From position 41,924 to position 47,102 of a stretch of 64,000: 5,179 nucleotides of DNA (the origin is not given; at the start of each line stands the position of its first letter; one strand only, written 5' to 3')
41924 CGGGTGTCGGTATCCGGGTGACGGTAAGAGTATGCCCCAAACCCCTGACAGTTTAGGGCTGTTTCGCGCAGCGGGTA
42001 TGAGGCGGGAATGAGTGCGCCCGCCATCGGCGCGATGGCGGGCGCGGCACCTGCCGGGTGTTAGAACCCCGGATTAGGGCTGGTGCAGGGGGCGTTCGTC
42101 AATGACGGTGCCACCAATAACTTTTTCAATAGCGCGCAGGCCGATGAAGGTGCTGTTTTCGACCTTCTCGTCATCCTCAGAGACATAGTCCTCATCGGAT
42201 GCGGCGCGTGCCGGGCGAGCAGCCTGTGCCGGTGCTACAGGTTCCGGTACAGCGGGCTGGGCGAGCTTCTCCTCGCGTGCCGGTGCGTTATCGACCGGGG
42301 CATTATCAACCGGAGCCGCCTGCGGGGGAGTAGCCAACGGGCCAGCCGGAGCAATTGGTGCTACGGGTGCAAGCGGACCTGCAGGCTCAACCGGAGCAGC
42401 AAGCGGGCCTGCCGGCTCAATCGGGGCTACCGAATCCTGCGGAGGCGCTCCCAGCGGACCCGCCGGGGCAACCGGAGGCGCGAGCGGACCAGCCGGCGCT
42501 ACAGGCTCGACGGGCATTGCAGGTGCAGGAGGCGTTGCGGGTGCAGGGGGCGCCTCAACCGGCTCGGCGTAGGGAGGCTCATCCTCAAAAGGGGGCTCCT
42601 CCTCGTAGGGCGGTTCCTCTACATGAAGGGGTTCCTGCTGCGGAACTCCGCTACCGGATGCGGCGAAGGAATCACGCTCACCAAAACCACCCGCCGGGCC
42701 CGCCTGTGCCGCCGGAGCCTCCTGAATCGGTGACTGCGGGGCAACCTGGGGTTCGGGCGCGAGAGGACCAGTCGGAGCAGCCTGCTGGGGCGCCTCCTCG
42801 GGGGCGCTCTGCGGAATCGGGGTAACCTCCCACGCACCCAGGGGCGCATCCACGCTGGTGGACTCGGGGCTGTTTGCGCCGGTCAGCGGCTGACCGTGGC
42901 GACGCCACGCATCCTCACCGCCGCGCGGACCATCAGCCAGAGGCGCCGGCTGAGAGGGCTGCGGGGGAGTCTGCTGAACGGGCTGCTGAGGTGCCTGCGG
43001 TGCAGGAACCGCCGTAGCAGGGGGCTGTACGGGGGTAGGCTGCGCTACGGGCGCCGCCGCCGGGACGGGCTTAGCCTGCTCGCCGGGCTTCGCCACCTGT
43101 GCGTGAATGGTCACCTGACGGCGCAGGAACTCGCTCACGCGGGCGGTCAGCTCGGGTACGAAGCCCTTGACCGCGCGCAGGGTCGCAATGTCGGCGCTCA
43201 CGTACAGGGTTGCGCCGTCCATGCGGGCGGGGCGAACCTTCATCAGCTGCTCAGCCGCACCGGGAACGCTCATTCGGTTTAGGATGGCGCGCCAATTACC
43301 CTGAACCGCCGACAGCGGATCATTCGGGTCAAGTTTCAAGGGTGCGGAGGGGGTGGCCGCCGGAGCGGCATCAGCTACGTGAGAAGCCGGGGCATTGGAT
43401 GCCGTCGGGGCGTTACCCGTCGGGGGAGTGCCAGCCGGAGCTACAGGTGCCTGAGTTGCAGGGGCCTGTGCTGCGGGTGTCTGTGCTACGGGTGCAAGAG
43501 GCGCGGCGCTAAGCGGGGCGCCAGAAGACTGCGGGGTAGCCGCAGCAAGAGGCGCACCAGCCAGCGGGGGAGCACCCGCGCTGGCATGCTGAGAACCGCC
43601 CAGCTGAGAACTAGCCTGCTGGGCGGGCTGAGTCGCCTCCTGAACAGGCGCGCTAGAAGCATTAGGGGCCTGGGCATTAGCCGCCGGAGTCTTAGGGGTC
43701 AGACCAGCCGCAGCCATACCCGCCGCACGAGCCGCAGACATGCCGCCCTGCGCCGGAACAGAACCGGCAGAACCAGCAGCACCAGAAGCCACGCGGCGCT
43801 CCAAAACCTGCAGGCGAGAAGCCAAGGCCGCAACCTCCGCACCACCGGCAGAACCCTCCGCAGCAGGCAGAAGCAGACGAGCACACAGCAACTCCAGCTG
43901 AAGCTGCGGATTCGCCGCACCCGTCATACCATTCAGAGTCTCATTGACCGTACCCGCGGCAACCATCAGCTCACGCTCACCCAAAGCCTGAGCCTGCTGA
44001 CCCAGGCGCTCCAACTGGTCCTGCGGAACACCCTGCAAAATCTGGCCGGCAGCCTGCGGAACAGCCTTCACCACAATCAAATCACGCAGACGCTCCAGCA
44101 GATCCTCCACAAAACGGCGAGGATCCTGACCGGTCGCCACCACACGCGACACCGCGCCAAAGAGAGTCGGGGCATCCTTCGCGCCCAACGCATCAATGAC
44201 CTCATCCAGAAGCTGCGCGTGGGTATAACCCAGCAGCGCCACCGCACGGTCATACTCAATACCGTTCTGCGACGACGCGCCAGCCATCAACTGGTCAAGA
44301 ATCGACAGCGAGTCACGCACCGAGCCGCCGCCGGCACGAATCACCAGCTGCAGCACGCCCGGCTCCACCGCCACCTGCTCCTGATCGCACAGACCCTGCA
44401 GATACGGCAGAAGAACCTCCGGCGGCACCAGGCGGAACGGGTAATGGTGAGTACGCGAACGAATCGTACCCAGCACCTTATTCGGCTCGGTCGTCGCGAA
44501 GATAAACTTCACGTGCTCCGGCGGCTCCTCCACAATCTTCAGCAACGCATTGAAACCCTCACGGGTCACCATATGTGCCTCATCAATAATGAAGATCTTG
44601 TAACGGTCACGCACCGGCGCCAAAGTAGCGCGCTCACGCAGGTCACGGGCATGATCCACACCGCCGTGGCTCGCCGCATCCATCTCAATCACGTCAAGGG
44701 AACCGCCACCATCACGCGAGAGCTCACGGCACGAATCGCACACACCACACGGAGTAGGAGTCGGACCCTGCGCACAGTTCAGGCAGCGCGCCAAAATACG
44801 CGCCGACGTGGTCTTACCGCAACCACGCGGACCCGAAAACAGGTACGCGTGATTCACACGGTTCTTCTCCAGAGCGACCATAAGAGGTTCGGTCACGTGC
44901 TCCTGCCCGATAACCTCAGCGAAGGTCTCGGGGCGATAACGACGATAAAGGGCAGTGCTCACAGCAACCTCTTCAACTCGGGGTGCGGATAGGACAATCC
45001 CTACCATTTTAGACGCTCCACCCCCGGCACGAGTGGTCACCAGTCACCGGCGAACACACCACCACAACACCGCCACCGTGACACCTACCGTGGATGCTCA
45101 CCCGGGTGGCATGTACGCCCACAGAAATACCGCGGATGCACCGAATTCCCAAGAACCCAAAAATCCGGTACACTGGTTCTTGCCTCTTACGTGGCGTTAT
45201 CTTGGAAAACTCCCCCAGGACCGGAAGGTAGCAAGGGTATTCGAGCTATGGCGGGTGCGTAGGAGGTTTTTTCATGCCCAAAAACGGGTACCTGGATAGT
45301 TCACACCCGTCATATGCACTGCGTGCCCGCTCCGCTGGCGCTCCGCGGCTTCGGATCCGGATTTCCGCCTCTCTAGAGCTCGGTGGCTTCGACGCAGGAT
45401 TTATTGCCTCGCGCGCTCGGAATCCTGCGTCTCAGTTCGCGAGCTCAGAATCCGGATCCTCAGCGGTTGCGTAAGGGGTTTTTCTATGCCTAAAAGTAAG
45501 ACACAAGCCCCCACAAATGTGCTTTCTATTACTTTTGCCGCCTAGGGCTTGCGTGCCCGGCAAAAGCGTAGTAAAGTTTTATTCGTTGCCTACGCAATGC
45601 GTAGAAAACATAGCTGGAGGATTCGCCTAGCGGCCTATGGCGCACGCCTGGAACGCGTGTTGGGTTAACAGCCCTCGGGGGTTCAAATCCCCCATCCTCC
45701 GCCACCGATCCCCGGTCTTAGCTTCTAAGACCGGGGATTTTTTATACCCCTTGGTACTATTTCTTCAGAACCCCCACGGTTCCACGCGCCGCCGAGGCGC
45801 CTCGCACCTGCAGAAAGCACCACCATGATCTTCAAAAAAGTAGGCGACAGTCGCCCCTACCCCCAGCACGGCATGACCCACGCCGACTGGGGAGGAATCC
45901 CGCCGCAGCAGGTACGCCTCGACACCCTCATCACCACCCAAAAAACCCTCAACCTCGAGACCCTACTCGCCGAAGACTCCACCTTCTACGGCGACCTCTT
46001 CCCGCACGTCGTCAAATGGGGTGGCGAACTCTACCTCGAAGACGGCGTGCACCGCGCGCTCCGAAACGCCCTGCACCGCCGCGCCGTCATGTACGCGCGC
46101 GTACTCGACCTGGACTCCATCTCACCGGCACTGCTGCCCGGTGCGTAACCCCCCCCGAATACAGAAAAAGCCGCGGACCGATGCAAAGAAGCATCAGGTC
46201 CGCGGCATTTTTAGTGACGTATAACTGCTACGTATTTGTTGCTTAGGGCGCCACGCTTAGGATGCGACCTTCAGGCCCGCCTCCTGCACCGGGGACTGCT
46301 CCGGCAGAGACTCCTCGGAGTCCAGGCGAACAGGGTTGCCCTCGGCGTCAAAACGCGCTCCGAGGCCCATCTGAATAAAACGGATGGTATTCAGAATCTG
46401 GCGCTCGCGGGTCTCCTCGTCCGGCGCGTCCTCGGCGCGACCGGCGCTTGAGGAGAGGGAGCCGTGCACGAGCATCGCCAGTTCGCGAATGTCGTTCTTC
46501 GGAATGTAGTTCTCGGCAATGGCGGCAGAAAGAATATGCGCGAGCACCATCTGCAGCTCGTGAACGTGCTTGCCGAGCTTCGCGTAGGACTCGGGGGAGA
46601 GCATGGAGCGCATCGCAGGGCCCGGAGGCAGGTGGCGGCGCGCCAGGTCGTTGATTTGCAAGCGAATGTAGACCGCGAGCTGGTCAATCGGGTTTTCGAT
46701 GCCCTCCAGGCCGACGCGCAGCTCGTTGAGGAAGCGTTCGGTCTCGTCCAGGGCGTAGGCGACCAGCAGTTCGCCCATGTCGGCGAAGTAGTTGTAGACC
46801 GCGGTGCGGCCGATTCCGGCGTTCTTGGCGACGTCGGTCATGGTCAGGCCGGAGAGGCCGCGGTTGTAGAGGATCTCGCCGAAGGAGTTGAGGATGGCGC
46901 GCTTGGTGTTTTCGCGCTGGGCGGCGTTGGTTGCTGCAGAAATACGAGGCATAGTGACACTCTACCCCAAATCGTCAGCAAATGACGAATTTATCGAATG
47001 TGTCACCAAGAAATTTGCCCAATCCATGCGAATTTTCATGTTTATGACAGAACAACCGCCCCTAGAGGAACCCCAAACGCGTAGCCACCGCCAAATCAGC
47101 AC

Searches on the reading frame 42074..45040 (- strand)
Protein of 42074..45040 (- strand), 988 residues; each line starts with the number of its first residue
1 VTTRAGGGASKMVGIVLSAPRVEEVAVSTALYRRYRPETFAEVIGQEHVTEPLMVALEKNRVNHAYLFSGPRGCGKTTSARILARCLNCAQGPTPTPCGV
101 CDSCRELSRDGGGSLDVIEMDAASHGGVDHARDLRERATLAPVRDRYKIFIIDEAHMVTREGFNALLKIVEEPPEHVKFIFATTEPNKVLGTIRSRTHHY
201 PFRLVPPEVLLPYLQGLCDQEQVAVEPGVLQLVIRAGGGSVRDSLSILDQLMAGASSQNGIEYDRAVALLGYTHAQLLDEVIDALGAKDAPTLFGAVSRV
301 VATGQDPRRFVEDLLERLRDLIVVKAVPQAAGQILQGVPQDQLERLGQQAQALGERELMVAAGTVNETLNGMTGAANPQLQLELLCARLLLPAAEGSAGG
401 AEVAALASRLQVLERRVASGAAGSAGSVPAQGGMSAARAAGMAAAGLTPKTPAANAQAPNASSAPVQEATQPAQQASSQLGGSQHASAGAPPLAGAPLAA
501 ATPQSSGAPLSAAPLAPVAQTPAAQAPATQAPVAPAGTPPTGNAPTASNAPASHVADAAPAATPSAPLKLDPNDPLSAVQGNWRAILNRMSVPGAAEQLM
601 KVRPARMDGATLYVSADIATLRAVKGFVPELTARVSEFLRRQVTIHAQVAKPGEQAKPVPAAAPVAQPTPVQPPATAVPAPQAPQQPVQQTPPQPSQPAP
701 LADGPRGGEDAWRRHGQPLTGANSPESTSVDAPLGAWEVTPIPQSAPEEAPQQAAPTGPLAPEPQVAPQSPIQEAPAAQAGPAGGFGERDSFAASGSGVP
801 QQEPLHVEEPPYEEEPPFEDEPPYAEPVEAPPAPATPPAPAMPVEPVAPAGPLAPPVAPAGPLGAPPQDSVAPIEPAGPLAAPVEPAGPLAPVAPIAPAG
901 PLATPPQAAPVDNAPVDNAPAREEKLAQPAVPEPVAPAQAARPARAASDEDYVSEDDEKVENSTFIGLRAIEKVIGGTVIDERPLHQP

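Call 42: search_protein_families(library=pfam, proteins=[window:42074-45040:-])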
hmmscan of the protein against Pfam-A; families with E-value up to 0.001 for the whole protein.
window:42074-45040:- (988 aa): 7 families
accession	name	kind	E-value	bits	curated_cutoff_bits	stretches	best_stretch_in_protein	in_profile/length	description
PF13177.12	DNA_pol3_delta2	-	5.5e-38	130.9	27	1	46-203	2-158/161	DNA polymerase III, delta subunit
PF12169.13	DNA_pol3_gamma3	-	7.3e-10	39.2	24.4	1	265-390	5-128/143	DNA polymerase III subunits gamma and tau domain III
PF22608.2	DNAX_ATPase_lid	-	9.8e-10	38.5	27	1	214-253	6-45/49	DNA polymerase III clamp loader subunit, ATPase lid domain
PF00004.35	AAA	-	1.5e-09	38.8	21.2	1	67-197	2-123/131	ATPase family associated with various cellular activities (AAA)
PF05496.18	RuvB_N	-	1.8e-06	28.3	27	1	36-95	2-65/159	Holliday junction DNA helicase RuvB P-loop domain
PF13401.12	AAA_22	-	8.5e-06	26.5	27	1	67-184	9-123/130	AAA domain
PF13604.12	AAA_30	-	0.00096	19.4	27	0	67-173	22-115/191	AAA domain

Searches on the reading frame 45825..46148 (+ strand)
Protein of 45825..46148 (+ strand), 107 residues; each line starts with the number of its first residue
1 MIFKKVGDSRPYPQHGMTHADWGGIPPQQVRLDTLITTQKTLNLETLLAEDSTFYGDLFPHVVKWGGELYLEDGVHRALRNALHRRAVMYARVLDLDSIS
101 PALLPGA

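Call 42: search_protein_families(library=pfam, proteins=[window:45825-46148:+])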
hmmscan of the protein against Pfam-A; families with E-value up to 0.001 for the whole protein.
window:45825-46148:+ (107 aa): 1 family
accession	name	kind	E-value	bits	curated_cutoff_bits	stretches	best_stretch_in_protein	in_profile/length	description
PF23719.1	VapB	-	2.8e-48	162.4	27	1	1-96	1-96/97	Antitoxin VapB-like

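Call 95: search_protein_families(library=ncbifam, proteins=[window:45825-46148:+], max_evalue=0.001)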
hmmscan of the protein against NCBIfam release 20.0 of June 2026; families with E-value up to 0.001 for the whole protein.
window:45825-46148:+ (107 aa): 0 families

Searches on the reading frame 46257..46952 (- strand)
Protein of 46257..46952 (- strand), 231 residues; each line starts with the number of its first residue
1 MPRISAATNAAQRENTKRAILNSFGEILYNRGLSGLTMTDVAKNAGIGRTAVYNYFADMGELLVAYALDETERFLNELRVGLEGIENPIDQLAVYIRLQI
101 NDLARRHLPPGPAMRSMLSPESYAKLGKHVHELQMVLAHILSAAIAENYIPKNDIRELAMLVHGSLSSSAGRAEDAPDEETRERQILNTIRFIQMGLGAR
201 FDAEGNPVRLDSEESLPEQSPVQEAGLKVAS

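Call 18: search_protein_families(library=pfam, proteins=[window:46257-46952:-])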
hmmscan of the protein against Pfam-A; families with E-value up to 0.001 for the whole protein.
window:46257-46952:- (231 aa): 2 families
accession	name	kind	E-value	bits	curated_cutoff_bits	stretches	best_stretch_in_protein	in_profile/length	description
PF00440.29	TetR_N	-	4.3e-08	33.3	24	1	27-65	8-46/47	Bacterial regulatory proteins, tetR family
PF21351.2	TetR_C_41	-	0.00038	21.1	27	1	136-193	47-104/108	Tetracyclin repressor-like, C-terminal domain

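Call 19: search_solved_structures(query=window:46257-46952:-, max_evalue=0.01)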
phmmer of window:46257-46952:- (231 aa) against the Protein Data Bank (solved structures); distinct sequences matched with E-value up to 0.01: 42.
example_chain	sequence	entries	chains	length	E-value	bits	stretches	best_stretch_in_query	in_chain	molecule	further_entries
3vuq_A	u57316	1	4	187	1.6e-08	38.1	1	14-83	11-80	Transcriptional regulator (TetR/AcrR family)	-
5ydp_A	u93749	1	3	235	1.8e-07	34.6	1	13-103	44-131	TetR transcriptional regulatory protein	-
5d1w_A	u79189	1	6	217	4.9e-06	30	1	11-83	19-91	Rv3249c transcriptional regulator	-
3aqs_A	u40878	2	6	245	9.9e-06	29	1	7-95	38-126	Bacterial regulatory proteins, tetR family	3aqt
2hyt_A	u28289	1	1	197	2.3e-05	27.8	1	10-196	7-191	TetR-family transcriptional regulator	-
6azh_A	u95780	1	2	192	5.3e-05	26.6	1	14-190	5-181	TetR family transcriptional regulator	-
2qwt_A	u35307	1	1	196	7.4e-05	26.1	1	30-104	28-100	Transcriptional regulator, TetR family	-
6ayi_A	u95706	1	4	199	0.00012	25.4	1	12-134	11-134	HTH-type transcriptional regulator UidR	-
8v90_A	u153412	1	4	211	0.00022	24.5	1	12-92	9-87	HTH-type transcriptional regulator TtgR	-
7k1a_A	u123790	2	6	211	0.00023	24.5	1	12-93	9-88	HTH-type transcriptional regulator TtgR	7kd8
2uxh_A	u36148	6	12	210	0.00024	24.4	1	12-93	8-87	HTH-TYPE TRANSCRIPTIONAL REGULATOR TTGR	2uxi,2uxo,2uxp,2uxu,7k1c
2xdn_A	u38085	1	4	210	0.00029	24.2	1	12-92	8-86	HTH-TYPE TRANSCRIPTIONAL REGULATOR TTGR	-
3f0c_A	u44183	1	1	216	0.00039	23.8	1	18-116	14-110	Transcriptional regulator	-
3lsj_A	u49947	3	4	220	0.00039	23.8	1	6-79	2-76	DesT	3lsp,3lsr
3bjb_A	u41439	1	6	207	0.00041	23.7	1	7-182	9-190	Probable transcriptional regulator, TetR family protein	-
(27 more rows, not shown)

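Call 64: find_homologous_proteins(query=window:46257-46952:-, max_evalue=0.00001)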
Query window:46257-46952:- (231 aa): 919 proteins with E <= 0.00001 among 1695 candidates; the best 120 are listed.
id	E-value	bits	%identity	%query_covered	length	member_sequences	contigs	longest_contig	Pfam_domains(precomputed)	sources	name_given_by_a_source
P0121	5.0e-143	492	100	100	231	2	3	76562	PF00440.30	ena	-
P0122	7.0e-143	492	100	100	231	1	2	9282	PF00440.30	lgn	-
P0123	8.1e-143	492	100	100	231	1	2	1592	PF00440.30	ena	-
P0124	3.3e-142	490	99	100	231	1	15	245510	PF00440.30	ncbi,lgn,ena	-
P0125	4.6e-142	489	99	100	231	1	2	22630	PF00440.30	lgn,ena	-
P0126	4.7e-142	489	99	100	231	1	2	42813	PF00440.30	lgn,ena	-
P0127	5.8e-142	489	99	100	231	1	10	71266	PF00440.30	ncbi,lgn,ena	-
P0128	2.8e-141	487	98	100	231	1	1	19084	PF00440.30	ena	-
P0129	4.2e-141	486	98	100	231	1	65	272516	PF00440.30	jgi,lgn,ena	-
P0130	4.4e-141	486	99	100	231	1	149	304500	PF00440.30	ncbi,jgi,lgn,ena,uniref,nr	ncbi:TetR/AcrR family transcriptional regulator [uncultured Rothia sp.]|jgi:transcriptional regulato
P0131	5.4e-141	486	98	100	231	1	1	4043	PF00440.30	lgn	-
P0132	8.8e-141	485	98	100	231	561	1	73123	PF00440.30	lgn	-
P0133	1.1e-140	485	98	100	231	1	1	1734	PF00440.30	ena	-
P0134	2.0e-140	484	98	100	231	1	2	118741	PF00440.30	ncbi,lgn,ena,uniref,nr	ncbi:TetR/AcrR family transcriptional regulator [Rothia mucilaginosa]|uniref:TetR/AcrR family transc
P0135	2.1e-140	484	98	100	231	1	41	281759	PF00440.30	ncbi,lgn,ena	-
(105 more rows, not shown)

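Call 83: predict_structure(alignment_id=A1)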
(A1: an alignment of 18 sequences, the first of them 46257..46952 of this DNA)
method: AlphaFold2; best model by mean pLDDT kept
length: 231 residues; sequences in the alignment: 18
mean_pLDDT: 75.2   pTM: 0.62
mean pLDDT of the five models: 75.2, 72.7, 71.5, 71.4, 70.9
residues with pLDDT >= 90: 68; 70-90: 86; 50-70: 46; < 50: 31
segments of 3 or more residues with pLDDT < 50: 1-5, 108-116, 217-231
pLDDT, mean of each block of 10 residues (from residue 1): 51 77 72 64 80 65 66 89 95 93 63 52 73 88 96 90 80 73 90 94 92 54 35 37
secondary structure, 60 per line:
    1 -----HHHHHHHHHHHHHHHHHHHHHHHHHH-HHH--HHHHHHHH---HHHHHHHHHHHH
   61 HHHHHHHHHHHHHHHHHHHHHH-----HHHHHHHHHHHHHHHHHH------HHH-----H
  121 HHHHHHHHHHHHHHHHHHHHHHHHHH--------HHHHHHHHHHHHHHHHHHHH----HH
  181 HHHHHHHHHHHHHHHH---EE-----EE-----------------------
elements in order: H6-31 H38-45 H49-82 H88-105 H120-146 H155-174 H179-196

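Call 86: fold_search(model_id=the predicted structure, library=pdb)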
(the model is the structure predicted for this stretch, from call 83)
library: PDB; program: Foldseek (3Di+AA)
matches with E <= 10: 868; with E <= 0.001: 216
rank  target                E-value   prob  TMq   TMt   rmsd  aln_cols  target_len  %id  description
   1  6c31_A                6.9e-06  1.00  0.47  0.54   7.3       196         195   17  Crystal structure of TetR family protein Rv0078 in complex with DNA (released 2018-07-04)
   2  6c31_C                7.3e-06  1.00  0.46  0.53   8.2       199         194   18  Crystal structure of TetR family protein Rv0078 in complex with DNA (released 2018-07-04)
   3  5ztc_A                1.0e-05  1.00  0.45  0.51   7.4       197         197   17  Apo structure of TetR family transcription regulator Lmo2088 of Listeria monocytogenes EGDe (released 2019-06-12)
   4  2f07_B                1.4e-05  1.00  0.42  0.49   8.7       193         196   20  Crystal Structure of YvdT from Bacillus subtilis (released 2006-11-21)
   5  2f07_A                1.5e-05  1.00  0.41  0.47  10.4       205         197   18  Crystal Structure of YvdT from Bacillus subtilis (released 2006-11-21)
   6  8t5y                  2.1e-05  1.00  0.52  0.59   6.8       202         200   14  Structure of Rhodococcus sp. USK13 DarR(K44A)-cAMP complex (released 2023-11-01)
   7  8zf2_B                2.1e-05  1.00  0.44  0.52   7.6       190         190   15  Quorum Sensing master regulator HapR of Photobacterium marinum (released 2025-05-07)
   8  5wm9_A                2.2e-05  1.00  0.43  0.50   9.1       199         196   17  Crystal Structure of TetR family regulator Rv0078 from Mycobacterium tuberculosis (released 2018-07-04)
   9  6hrz_B                2.7e-05  1.00  0.44  0.49  10.5       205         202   18  EthR2 in complex with compound 4 (BDM72170) (released 2019-02-27)
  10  6hrz_A                2.8e-05  1.00  0.42  0.48   9.1       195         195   17  EthR2 in complex with compound 4 (BDM72170) (released 2019-02-27)
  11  3dcf_B                3.3e-05  1.00  0.47  0.58   7.6       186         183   15  Crystal structure of transcriptional regulator of the TetR/AcrR family (YP_290855.1) from THERMOBIFIDA FUSCA YX-ER1 at (released 2008-07-15)
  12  3dcf_A                3.3e-05  1.00  0.47  0.57   7.6       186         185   15  Crystal structure of transcriptional regulator of the TetR/AcrR family (YP_290855.1) from THERMOBIFIDA FUSCA YX-ER1 at (released 2008-07-15)
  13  3qbm_A                3.7e-05  1.00  0.43  0.49   8.2       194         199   18  Crystal structure of a TetR transcriptional regulator (Caur_2221) from CHLOROFLEXUS AURANTIACUS J-10-FL at 1.80 A reso (released 2011-02-02)
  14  3ppb_A                3.9e-05  1.00  0.48  0.56   7.7       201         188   14  Crystal structure of a putative tetR family transcription regulator (Shew_3104) from SHEWANELLA SP. PV-4 at 2.10 A res (released 2010-12-29)
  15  3ang_C                3.9e-05  1.00  0.41  0.46   8.1       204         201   19  Crystal structure of Thermus thermophilus FadR in complex with E. coli-derived dodecyl-CoA (released 2011-03-09)
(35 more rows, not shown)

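Call 95: search_protein_families(library=ncbifam, proteins=[window:46257-46952:-], max_evalue=0.001)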
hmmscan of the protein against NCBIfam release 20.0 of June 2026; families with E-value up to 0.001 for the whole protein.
window:46257-46952:- (231 aa): 15 families
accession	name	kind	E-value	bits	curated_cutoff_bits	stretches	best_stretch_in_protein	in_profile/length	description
NF008402.0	PRK11202.1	equivalog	2.5e-08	33.9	151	1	8-73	4-69/211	HTH-type transcriptional repressor FabR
TIGR03384.1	betaine_BetI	equivalog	1.1e-05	25.2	201.3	1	17-100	10-93/189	choline-binding transcriptional repressor BetI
NF051852.1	efflux_TF_MtrR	exception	1.8e-05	24.6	280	1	14-77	9-72/205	multidrug efflux system transcriptional repressor MtrR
NF007949.0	PRK10668.1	equivalog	1.9e-05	24.2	271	1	11-78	7-73/216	multidrug efflux transporter transcriptional repressor AcrR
TIGR02366.1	DHAK_reg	equivalog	9e-05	22.5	129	1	16-71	4-59/176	dihydroxyacetone kinase transcriptional activator DhaS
NF050111.1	TransRegSACE7040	equivalog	0.00014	21.8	250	1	17-101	3-87/186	SACE_7040 family transcriptional regulator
NF041196.1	ScbR_bind_reg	equivalog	0.00015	22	150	1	14-77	5-67/191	ScbR family autoregulator-binding transcription factor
NF033703.1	transcr_KstR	equivalog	0.0002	21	280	1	9-152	2-142/185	cholesterol catabolism transcriptional regulator KstR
NF007430.0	PRK09975.1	equivalog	0.00021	20.5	274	1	14-65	10-61/220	acrEF/envCD operon transcriptional regulator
NF011584.0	PRK15008.1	equivalog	0.00026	20.9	230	1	15-101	18-103/212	HTH-type transcriptional regulator RutR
TIGR03613.1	RutR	equivalog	0.00027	20.8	368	1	14-106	7-97/202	pyrimidine utilization regulatory protein R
NF053878.1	FATransRegFadRBac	equivalog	0.00033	20.5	200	1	19-107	7-95/190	fatty acid metabolism transcriptional regulator FadR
NF001978.0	PRK00767.1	equivalog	0.00048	20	118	1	19-141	13-132/197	transcriptional regulator BetI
NF053731.1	TransRegFasRMycb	equivalog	0.00053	19.8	330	1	12-83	8-79/199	HTH-type transcriptional activator FasR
TIGR03968.1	mycofact_TetR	equivalog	0.00088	18.9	224.9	0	12-62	6-56/190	mycofactocin system transcriptional regulator MftR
